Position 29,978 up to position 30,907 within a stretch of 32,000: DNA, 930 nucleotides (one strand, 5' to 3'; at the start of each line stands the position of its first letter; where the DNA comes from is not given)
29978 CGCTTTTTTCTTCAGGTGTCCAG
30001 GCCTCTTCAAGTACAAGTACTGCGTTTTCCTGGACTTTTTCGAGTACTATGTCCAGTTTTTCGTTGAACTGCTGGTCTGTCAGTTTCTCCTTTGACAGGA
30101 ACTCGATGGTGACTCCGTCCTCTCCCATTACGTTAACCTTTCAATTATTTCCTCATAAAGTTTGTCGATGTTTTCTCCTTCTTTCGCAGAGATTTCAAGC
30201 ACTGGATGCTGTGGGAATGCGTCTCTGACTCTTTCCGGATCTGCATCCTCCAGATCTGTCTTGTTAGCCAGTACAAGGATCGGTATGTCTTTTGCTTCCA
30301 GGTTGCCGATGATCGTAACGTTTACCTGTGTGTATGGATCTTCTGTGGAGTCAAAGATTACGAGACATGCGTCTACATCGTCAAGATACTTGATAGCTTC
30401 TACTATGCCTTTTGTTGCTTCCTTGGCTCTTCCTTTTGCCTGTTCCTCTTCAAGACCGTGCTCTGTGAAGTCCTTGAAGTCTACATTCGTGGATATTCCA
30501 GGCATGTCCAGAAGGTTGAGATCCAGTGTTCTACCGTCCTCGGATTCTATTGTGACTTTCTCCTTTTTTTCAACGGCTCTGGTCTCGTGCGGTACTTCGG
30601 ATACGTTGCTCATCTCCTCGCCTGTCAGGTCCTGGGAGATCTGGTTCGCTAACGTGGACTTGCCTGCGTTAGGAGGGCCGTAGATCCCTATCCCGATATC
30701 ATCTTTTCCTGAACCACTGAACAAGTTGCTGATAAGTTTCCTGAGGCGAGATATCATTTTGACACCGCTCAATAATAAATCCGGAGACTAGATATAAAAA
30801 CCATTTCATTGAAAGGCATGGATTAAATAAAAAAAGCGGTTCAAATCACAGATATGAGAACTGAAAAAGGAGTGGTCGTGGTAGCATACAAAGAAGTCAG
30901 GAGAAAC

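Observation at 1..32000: Massive over-representation of the palindrome AGGCCT in all frames, both strands and intergenic DNA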

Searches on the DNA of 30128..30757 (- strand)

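Call 37: search_rna_families(source=L034, start=1, end=8000, threshold=gathering)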
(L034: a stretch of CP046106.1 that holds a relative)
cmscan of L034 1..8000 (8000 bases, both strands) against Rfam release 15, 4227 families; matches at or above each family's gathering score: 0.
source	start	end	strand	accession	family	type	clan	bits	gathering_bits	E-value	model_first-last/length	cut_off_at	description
